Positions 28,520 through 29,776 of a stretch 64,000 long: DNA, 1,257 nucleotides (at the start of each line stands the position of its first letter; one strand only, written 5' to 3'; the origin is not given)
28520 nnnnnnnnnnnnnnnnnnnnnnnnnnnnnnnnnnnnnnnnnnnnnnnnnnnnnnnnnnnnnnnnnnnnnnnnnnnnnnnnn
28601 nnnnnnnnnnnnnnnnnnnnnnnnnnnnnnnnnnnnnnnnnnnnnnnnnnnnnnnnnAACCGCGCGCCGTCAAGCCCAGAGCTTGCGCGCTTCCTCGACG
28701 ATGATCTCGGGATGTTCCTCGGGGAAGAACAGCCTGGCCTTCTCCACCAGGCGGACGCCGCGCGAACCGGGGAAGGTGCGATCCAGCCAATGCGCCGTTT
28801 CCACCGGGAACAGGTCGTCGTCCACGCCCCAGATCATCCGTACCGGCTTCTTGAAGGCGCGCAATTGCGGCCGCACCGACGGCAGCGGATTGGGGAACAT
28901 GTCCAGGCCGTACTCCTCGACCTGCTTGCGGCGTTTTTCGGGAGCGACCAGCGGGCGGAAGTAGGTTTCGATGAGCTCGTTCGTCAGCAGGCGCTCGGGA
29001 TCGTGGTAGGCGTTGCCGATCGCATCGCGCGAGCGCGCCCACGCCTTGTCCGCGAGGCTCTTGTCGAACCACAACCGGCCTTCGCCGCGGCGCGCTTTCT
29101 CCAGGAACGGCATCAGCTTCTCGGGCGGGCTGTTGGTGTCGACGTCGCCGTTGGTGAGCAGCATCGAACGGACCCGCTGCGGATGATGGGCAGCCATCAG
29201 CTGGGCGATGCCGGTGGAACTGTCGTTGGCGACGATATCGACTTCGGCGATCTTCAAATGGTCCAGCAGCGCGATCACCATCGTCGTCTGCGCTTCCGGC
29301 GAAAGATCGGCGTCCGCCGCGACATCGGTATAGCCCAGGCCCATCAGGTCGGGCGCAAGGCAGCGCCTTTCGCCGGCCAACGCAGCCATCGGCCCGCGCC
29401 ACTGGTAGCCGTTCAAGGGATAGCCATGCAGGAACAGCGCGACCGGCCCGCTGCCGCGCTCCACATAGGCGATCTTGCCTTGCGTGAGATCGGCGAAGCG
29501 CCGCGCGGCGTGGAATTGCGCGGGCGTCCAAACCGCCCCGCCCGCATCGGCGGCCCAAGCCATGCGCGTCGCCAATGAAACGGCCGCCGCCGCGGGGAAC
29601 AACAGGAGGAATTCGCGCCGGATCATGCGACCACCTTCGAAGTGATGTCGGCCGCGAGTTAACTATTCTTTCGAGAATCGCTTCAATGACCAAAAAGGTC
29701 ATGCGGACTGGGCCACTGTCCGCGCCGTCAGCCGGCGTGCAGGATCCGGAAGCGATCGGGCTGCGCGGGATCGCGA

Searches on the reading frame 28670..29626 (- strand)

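Call 5: search_protein_families(library=pfam, proteins=[window:28670-29626:-])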
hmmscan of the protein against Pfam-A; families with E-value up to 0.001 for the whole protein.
window:28670-29626:- (318 aa): 2 families
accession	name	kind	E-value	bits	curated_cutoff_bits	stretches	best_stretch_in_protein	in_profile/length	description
PF00561.26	Abhydrolase_1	-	9.8e-18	65.1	25.8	1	64-301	4-241/245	alpha/beta hydrolase fold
PF12697.13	Abhydrolase_6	-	1e-11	46.4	26.3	1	64-311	2-216/217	Alpha/beta hydrolase family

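Call 6: search_protein_families(library=ncbifam, proteins=[window:28670-29626:-])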
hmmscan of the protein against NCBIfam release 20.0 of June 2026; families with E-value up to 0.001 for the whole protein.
window:28670-29626:- (318 aa): 14 families
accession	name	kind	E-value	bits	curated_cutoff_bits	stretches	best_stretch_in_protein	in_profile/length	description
NF002938.0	PRK03592.1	equivalog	3e-23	82.6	241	1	38-235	8-200/298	haloalkane dehalogenase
NF011457.0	PRK14875.1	equivalog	6e-21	74.8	307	1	37-157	107-228/372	acetoin dehydrogenase dihydrolipoyllysine-residue acetyltransferase subunit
NF002873.0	PRK03204.1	equivalog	3.4e-17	62.7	466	1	40-160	14-134/286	haloalkane dehalogenase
NF002043.0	PRK00870.1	subfamily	6e-13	48.9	265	1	49-211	33-200/302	haloalkane dehalogenase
NF045632.1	hydroxlase_HsaD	equivalog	1.2e-10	40.8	400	1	37-280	9-252/290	4,5:9,10-diseco-3-hydroxy-5,9,17-trioxoandrosta-1(10),2-diene-4-oate hydrolase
TIGR02427.1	protocat_pcaD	equivalog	2.4e-10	40.2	255.85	1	76-160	29-112/251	3-oxoadipate enol-lactonase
TIGR03056.1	bchO_mg_che_rel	equivalog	2.9e-10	39.6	172.55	1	56-164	24-132/278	alpha/beta fold hydrolase BchO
NF051488.1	bifunc_PcaDC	exception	1.4e-09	37.6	390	1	76-160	28-111/375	bifunctional 3-oxoadipate enol-lactonase/4-carboxymuconolactone decarboxylase PcaDC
TIGR01738.1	bioH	equivalog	1.7e-07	31.2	206.95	0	64-158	8-96/245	pimeloyl-ACP methyl ester esterase BioH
NF050089.1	i_nPHAscl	equivalog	1.1e-06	28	300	1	50-159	7-116/288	intracellular short-chain-length polyhydroxyalkanoate depolymerase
TIGR03695.1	menH_SHCHC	equivalog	2.9e-06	26.9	208.55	1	61-162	3-106/252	2-succinyl-6-hydroxy-2,4-cyclohexadiene-1-carboxylate synthase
NF058673.1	LipAdnlyCyLipJMY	equivalog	2.9e-06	26.2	800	1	43-164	11-140/449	bifunctional lipase/adenylate cyclase LipJ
TIGR03611.1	RutD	equivalog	0.00023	20.6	238.5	0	61-163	14-116/258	pyrimidine utilization protein D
NF052610.1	macro_16_ester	equivalog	0.0003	20.2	420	0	117-175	84-142/281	alpha/beta fold macrolide esterase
